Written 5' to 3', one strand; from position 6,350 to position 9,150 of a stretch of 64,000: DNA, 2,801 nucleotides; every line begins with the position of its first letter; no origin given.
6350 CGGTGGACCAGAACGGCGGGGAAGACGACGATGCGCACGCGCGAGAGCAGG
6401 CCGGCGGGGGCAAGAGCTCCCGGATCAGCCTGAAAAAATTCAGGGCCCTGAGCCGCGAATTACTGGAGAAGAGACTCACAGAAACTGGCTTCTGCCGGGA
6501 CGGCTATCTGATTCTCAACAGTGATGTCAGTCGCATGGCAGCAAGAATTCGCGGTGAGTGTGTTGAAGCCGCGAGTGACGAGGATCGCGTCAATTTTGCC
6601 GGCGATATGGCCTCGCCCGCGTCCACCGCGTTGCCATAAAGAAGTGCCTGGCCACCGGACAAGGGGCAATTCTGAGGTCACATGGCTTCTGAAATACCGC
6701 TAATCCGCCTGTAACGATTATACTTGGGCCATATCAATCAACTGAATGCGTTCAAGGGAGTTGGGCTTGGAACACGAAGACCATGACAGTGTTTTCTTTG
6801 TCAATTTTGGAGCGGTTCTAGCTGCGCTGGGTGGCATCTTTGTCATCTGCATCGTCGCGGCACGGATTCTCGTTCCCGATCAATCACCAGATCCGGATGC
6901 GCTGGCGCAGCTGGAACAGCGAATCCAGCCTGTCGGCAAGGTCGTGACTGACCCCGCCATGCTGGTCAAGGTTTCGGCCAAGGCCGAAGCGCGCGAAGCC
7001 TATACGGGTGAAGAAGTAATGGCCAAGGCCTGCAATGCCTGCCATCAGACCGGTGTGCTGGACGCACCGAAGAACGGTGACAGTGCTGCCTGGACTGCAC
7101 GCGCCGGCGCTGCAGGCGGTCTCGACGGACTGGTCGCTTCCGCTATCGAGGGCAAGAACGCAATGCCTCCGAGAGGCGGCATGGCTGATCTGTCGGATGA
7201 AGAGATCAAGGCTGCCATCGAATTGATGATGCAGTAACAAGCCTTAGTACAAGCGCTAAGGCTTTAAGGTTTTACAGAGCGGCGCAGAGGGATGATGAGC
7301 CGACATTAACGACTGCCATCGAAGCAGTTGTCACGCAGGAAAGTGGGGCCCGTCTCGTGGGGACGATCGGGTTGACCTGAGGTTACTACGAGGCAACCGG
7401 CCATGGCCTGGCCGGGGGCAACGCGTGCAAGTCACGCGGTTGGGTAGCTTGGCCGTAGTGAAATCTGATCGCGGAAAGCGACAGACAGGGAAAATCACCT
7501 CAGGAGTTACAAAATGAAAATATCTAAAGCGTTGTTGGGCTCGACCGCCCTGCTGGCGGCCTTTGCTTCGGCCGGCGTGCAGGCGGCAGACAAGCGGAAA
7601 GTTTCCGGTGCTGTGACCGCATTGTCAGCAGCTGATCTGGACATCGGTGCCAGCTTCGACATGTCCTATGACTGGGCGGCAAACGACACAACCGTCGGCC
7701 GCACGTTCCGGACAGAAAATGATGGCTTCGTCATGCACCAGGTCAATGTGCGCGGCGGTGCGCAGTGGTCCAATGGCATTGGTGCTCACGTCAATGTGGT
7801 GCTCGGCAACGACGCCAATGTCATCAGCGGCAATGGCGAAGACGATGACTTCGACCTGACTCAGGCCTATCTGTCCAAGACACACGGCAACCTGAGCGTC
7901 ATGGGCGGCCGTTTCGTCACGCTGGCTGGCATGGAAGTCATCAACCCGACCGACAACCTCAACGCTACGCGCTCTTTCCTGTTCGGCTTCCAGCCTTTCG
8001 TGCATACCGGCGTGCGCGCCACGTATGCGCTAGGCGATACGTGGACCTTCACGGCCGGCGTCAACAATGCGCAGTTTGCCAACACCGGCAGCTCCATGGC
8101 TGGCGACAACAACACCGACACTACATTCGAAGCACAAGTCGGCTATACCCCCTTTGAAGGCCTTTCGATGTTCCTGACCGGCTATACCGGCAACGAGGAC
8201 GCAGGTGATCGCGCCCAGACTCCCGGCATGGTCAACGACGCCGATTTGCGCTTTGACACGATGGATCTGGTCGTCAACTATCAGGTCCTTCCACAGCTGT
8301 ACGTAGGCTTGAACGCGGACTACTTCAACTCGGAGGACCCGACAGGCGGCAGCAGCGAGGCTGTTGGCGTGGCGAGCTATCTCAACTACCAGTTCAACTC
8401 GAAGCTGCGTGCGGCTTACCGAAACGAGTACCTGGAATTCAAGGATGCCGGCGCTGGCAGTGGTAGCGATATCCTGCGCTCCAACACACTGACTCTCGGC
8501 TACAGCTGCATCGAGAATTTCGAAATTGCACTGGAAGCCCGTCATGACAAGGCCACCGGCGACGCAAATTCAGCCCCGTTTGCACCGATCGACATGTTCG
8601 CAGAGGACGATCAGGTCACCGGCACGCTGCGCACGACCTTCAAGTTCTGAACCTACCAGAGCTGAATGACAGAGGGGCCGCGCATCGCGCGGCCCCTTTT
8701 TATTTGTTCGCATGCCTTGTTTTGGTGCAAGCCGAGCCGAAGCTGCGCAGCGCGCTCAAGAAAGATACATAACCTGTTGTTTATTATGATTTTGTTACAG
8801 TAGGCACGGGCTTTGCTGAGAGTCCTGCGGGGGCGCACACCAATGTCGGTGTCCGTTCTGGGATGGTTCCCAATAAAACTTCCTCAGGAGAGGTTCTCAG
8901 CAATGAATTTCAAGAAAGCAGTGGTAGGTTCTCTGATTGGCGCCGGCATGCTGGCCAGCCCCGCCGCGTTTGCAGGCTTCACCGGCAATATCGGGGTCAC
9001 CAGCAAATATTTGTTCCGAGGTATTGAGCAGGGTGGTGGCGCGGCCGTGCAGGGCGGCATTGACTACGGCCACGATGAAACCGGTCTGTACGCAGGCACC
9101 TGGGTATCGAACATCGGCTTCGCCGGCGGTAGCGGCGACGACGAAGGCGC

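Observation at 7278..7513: Large, highly structured leader that locks the RBS of an outer-membrane porin gene: candidate new riboswitch or regulatory RNA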

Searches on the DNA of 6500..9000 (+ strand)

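Call 3: search_rna_families(source=window, start=6500, end=9000, threshold=evalue, max_evalue=10, show_alignments=3)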
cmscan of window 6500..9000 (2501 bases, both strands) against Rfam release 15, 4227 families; matches with E-value up to 10: 7.
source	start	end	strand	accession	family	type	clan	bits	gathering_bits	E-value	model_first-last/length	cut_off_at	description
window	8629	8706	+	RF02069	STnc70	Gene; sRNA;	-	22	40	0.14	1-149/149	no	Enterobacterial sRNA STnc70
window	8650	8694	-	RF02843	RefA5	Gene; antisense;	-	20.2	91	0.66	1-68/68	no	Enterococcus sRNA A5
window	7541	7567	-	RF01356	CRISPR-DR28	Gene; CRISPR;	-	19.6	35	3.4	1-24/24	no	CRISPR RNA direct repeat element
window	8670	8742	-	RF00512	Leu_leader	Cis-reg; leader;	-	19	50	0.96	1-148/148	no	Leucine operon leader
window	8609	8702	+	RF02651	SorY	Gene; sRNA;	-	16.5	111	3.7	1-83/83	no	Singlet oxygen resistance RNA Y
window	6717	6877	+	RF02079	STnc180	Gene; sRNA;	-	15.8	50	5.7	1-208/208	no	Enterobacterial sRNA STnc180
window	7193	7261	+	RF01126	sR41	Gene; snRNA; snoRNA; CD-box;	-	13.6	54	4.5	1-53/53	no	Small nucleolar RNA sR41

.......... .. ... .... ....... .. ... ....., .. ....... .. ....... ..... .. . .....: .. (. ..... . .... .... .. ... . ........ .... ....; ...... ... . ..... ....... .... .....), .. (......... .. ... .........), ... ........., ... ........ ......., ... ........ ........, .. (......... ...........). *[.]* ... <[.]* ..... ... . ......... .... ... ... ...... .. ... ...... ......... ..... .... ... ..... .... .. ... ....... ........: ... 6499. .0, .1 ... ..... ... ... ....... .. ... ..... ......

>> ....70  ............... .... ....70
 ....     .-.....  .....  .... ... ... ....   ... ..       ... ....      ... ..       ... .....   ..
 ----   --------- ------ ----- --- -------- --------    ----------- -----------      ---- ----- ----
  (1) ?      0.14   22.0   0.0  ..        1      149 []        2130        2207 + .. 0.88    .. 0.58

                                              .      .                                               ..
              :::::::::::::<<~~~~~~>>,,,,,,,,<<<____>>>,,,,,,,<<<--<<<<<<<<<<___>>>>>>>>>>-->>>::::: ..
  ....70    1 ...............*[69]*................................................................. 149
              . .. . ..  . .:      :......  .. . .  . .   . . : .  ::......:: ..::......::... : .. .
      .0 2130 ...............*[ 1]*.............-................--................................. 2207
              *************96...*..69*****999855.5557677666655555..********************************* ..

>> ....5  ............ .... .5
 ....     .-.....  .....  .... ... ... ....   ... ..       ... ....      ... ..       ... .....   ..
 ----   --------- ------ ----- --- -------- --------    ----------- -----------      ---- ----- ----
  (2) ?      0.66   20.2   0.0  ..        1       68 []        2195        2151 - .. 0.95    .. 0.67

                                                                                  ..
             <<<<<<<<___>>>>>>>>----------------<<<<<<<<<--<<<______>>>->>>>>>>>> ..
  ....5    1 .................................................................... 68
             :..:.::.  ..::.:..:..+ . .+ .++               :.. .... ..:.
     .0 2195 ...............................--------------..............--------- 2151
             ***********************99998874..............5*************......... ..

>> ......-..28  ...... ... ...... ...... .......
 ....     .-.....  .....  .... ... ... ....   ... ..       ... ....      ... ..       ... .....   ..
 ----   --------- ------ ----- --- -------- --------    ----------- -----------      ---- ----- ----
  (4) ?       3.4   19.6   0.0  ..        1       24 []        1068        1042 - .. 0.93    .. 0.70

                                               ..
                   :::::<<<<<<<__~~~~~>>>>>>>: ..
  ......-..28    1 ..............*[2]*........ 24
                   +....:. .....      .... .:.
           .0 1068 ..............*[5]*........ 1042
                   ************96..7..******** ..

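Call 38: search_rna_families(sources=[L031, L028, L029, L033, L004], threshold=evalue, max_evalue=5)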
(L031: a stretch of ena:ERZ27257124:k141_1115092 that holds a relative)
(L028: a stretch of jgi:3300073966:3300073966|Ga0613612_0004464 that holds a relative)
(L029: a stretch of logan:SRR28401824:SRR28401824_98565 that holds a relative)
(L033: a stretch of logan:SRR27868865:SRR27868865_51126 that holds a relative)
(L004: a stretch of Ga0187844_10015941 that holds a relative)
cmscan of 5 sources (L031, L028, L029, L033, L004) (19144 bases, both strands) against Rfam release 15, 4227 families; matches with E-value up to 5: 14.
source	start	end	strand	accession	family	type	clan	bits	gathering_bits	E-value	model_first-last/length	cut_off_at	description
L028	1400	1482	+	RF00512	Leu_leader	Cis-reg; leader;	-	25.2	50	0.19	1-148/148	no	Leucine operon leader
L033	2054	2117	+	RF02278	Betaproteobacteria_toxic_sRNA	Gene; sRNA;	-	23.6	50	0.59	1-64/64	no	Betaproteobacteria toxic small RNA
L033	2058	2125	+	RF00519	suhB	Gene; sRNA;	CL00108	22.8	41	0.7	1-77/77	no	Makes More Granules Regulator RNA (mmgR)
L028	2371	2448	+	RF02236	asX2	Gene; sRNA;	-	21.9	70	2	1-87/87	no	Xanthomonas sRNA asX2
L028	1454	1482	+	RF02066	STnc320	Gene; sRNA;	-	21.6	50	4.3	20-49/55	no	Salmonella enterica sRNA STnc320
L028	1453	1480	-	RF02066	STnc320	Gene; sRNA;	-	21.5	50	4.8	20-48/55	no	Salmonella enterica sRNA STnc320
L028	1452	1508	-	RF00512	Leu_leader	Cis-reg; leader;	-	21.2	50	2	1-148/148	no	Leucine operon leader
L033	2040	2121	+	RF02069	STnc70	Gene; sRNA;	-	20.4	40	2.6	1-149/149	no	Enterobacterial sRNA STnc70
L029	487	529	-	RF01130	sR46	Gene; snRNA; snoRNA; CD-box;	-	20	50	0.82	1-56/56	no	Small nucleolar RNA sR46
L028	1421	1482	+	RF02784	SorX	Gene; sRNA;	-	19.5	46.6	1.2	1-73/73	no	Singlet oxygen resistance RNA X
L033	2238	2283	+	RF03157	L31-Gammaproteobacteria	Cis-reg; leader;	CL00118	19.4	33.2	3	1-53/53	no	L31-Gammaproteobacteria ribosomal protein leader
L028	2342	2457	-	RF02100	tfoR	Gene; sRNA;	-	18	70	2.6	1-101/101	no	Translational regulator of tfoXVC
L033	1575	1609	+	RF01131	sR47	Gene; snRNA; snoRNA; CD-box;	CL00132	17.9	40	2.7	1-55/55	no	Small nucleolar RNA sR47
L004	3138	3211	+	RF02353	BjrC68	Gene; sRNA;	-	17.4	39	2.1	1-82/82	no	Bradyrhizobiaceae sRNA BjrC68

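Call 44: build_rna_model(alignment_id=A8, structure=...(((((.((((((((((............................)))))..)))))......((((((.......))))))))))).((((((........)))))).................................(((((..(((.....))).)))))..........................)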
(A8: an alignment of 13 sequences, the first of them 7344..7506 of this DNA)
Model R1 built from alignment A8 (13 sequences, 193 columns); structure: as given.
model positions 167; base pairs 35; branch points 3; effective number of sequences 1.92; information 0.59 bits per position. Calibrated on 0.2 Mb of random sequence (short: E-values are rough).
structure used (alignment columns):
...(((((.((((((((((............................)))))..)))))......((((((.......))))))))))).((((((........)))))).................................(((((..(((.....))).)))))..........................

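Call 45: search_with_rna_model(model_id=R1, sources=[window, L001, L002, L003, L004, L005, L006, L007, L008, L009, L010, L011, L012, L013, L014, L015, L016, L017, L018, L019, L020, L021, L022, L023, L024, L025, L026, L027, L028, L029, L030, L031, L032, L033, L034, L035], max_evalue=10, make_alignment=true)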
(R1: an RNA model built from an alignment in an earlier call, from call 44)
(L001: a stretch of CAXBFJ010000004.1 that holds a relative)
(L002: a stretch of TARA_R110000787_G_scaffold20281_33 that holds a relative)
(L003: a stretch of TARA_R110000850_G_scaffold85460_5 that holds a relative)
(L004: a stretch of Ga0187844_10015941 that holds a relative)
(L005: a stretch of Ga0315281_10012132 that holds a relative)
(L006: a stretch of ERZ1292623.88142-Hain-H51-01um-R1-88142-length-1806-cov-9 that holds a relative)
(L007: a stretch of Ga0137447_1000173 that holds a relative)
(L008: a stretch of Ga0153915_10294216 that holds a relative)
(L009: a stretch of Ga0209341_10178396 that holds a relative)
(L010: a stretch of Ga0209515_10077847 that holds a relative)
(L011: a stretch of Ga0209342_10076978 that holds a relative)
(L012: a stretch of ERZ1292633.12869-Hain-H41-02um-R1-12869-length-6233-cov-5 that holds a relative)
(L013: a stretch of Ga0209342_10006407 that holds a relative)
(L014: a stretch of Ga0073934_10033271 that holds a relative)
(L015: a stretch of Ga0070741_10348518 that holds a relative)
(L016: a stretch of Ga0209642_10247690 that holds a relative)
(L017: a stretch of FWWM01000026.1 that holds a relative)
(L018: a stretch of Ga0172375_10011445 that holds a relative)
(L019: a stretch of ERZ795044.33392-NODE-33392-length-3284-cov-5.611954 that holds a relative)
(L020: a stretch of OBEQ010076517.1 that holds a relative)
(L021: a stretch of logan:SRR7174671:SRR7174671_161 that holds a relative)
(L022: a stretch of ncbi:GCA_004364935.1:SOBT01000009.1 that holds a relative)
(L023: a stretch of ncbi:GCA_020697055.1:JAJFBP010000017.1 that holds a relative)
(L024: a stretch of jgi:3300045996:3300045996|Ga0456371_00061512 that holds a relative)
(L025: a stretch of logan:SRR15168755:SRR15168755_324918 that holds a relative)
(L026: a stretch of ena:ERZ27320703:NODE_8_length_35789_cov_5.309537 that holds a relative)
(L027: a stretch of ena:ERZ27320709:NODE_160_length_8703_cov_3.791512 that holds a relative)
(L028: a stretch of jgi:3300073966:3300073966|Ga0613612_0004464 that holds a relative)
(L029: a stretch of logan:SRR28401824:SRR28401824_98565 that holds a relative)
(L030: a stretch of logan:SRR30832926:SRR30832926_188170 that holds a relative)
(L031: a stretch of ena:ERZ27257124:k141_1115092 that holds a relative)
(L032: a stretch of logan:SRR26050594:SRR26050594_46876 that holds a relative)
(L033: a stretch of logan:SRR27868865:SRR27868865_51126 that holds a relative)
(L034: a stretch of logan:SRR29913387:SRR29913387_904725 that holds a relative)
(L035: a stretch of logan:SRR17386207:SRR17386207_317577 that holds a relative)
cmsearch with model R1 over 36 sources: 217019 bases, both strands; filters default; matches with E-value up to 10: 28.
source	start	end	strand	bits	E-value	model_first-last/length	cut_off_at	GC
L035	955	1121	+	160.3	1.6e-44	1-167/167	no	0.64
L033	785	949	+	157.9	8.2e-44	1-167/167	no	0.65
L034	2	166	+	157.9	8.2e-44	1-167/167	no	0.65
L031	1825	1994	+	156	2.8e-43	1-167/167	no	0.64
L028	80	247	+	153.5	1.5e-42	1-167/167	no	0.67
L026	2831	2994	+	151.6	5.5e-42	1-167/167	no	0.66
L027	2831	2994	+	151.6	5.5e-42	1-167/167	no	0.66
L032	1827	1991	+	150.1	1.4e-41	1-167/167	no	0.65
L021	2823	2994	+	148.5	4.1e-41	1-167/167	no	0.63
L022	2823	2994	+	148.5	4.1e-41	1-167/167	no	0.63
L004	1884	2055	+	145.1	3.9e-40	1-167/167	no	0.63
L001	2831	2993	+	139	2.3e-38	1-167/167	no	0.6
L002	1536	1698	+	139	2.3e-38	1-167/167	no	0.6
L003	1079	1241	+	139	2.3e-38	1-167/167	no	0.6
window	7344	7506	+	138.2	3.8e-38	1-167/167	no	0.62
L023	2821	2994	+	137.9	4.8e-38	1-167/167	no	0.64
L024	2821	2994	+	137.9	4.8e-38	1-167/167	no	0.64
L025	2821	2994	+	137.9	4.8e-38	1-167/167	no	0.64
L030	1819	1993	+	135.7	2.1e-37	1-167/167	no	0.65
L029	972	1140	+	124.8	2.8e-34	1-167/167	no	0.63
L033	2066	2214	-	11.1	0.18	1-167/167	no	0.64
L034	1283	1431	-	11.1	0.18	1-167/167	no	0.64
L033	3426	3519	+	10.8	0.22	1-167/167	no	0.7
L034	2643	2736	+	10.8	0.22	1-167/167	no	0.7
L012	3625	3660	+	8.8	0.81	110-145/167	no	0.81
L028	131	149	-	7.3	2.2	56-74/167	no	0.79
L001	165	186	+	6.6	3.5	123-144/167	no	0.73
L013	1816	1831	+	6.5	3.8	81-96/167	no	0.94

Alignment A9: 28 matches aligned to the model, 217 columns, each read 5' to 3' on its own strand. Consensus structure (alignment columns), stored with it:
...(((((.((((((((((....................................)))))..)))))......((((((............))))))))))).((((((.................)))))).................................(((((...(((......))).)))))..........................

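Call 46: search_with_rna_model(model_id=R1, sources=[window, L001, L004, L022, L023, L026, L028, L029, L030, L031, L032, L033, L035], max_evalue=1e-10, make_alignment=true)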
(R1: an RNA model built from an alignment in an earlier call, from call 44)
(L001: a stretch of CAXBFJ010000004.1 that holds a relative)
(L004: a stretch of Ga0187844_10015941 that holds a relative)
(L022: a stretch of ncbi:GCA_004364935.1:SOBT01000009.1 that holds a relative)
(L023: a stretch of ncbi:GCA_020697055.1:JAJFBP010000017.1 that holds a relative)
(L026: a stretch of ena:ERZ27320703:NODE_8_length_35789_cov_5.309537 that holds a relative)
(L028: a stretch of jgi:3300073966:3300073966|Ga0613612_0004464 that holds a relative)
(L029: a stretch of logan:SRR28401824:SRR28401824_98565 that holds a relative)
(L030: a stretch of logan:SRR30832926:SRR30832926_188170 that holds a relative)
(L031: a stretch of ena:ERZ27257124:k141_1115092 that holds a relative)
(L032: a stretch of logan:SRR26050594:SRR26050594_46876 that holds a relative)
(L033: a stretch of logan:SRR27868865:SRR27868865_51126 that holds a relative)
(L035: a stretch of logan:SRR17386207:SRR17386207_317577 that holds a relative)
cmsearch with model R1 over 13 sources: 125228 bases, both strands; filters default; matches with E-value up to 1e-10: 13.
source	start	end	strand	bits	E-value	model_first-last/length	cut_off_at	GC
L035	955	1121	+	160.3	9.5e-45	1-167/167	no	0.64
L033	785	949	+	157.9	4.7e-44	1-167/167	no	0.65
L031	1825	1994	+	156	1.6e-43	1-167/167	no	0.64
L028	80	247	+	153.5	8.5e-43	1-167/167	no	0.67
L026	2831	2994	+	151.6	3.2e-42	1-167/167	no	0.66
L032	1827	1991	+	150.1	8.1e-42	1-167/167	no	0.65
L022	2823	2994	+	148.5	2.4e-41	1-167/167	no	0.63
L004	1884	2055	+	145.1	2.2e-40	1-167/167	no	0.63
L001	2831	2993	+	139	1.3e-38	1-167/167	no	0.6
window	7344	7506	+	138.2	2.2e-38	1-167/167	no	0.62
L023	2821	2994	+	137.9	2.8e-38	1-167/167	no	0.64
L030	1819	1993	+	135.7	1.2e-37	1-167/167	no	0.65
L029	972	1140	+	124.8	1.6e-34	1-167/167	no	0.63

Alignment A10: 13 matches aligned to the model, 195 columns, each read 5' to 3' on its own strand. Consensus structure (alignment columns), stored with it:
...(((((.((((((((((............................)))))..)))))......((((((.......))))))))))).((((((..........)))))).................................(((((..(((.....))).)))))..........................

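Call 55: search_with_rna_model(model_id=R1, source=L036, max_evalue=10, filters=off, show_alignments=2)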
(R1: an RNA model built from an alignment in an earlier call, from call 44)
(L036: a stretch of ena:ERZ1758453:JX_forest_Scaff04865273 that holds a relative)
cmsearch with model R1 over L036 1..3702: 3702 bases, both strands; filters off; matches with E-value up to 10: 55.
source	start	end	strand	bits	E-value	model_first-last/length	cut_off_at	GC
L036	2682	2705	-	5.5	0.13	122-145/167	no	0.75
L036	2719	2755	-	3.9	0.37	13-49/167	no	0.62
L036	858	875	-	3.9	0.38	125-142/167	no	0.72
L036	3498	3513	+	3.6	0.46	81-96/167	no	0.62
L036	713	772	+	3.4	0.53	80-145/167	no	0.75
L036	2036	2067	+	3.3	0.53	110-145/167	no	0.84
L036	975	993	+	3.3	0.54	56-74/167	no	0.89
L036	2839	2860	-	3.2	0.58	123-144/167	no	0.82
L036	3299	3453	-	2.7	0.82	1-167/167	no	0.68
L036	3498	3513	-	2.5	0.96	81-96/167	no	0.62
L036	23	41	+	2.3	1.1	56-74/167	no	0.89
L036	2627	2640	+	2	1.3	127-140/167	no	0.71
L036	360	378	-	1.8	1.4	124-143/167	no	0.79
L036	3598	3619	-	1.8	1.5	123-144/167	no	0.82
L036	537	600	+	1.7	1.6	9-74/167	no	0.61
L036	762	779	-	1.6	1.7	124-143/167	no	0.83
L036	1667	1679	-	1.6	1.7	83-94/167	no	0.69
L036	3413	3432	+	1.2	2.3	124-143/167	no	0.65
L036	1093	1179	+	1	2.6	1-167/167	no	0.75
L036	370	382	+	0.9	2.7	83-94/167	no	0.85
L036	3002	3104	-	0.9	2.7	1-167/167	no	0.69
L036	2546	2584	+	0.9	2.7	121-145/167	no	0.82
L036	3147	3157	-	0.8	2.8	129-139/167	no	0.82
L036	3071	3080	+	0.8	2.9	84-93/167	no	0.7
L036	2021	2040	-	0.7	3.1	124-143/167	no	0.9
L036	1589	1610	+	0.7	3.2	1-167/167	no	0.5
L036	708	755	-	0.5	3.5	97-145/167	no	0.73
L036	823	844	-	0.4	3.8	123-144/167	no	0.73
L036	2641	2653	+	0.3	3.9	83-94/167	no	0.77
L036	1060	1093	-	0.3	3.9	111-145/167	no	0.82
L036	83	99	+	0.2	4.2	82-95/167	no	0.88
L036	1546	1555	-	0.1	4.5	84-93/167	no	0.9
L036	2641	2653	-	0.1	4.7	83-94/167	no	0.77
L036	3439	3455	+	0.1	4.7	125-142/167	no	0.88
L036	90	108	-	0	4.8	123-144/167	no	0.95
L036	1885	1895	-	0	5.1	129-139/167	no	0.82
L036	1326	1343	+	-0.1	5.3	125-142/167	no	0.67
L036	1411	1439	-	-0.1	5.4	113-145/167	no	0.69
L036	1528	1546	+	-0.1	5.4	56-74/167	no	0.63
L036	584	599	-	-0.2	5.5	1-167/167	no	0.5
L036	1209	1254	+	-0.2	5.6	10-74/167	no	0.76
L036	3173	3183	+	-0.2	5.7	84-93/167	no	0.82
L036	1667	1679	+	-0.3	5.9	83-94/167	no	0.69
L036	3087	3119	+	-0.3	5.9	15-47/167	no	0.64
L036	2907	2941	-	-0.3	6.2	105-145/167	no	0.66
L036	1237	1253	-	-0.4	6.3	57-73/167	no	0.82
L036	129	150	+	-0.4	6.6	1-167/167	no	0.64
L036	1617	1630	+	-0.6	7.2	1-167/167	no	0.43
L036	3525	3587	+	-0.6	7.3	80-145/167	no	0.75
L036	3270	3285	-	-0.7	7.8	82-95/167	no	0.69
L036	1517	1531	-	-0.7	8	56-74/167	no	0.87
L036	1107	1118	-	-0.7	8.1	83-94/167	no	0.83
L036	2933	2966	+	-0.9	8.8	110-145/167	no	0.65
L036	2907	2923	+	-1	9.3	57-73/167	no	0.71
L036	271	288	+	-1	9.9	1-167/167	no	0.56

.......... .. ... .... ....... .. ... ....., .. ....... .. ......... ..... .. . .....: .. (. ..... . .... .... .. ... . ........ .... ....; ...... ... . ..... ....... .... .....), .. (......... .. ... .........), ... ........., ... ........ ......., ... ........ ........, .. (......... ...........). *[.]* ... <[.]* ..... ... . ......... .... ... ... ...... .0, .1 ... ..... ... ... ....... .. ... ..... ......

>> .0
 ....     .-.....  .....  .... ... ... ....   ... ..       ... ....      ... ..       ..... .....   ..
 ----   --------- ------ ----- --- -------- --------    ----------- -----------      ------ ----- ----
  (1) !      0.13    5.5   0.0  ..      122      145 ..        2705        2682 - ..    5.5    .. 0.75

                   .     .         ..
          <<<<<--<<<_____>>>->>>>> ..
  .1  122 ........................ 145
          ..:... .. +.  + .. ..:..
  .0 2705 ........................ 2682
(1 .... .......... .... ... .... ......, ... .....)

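Call 77: search_with_rna_model(model_id=R1, sources=[L037, L038, L039], max_evalue=1)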
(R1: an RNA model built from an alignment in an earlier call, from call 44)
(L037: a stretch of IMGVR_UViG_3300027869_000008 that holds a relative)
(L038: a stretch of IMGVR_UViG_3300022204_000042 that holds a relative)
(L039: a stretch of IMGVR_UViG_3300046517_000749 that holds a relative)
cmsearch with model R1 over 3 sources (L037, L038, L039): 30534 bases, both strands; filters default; matches with E-value up to 1: 0.
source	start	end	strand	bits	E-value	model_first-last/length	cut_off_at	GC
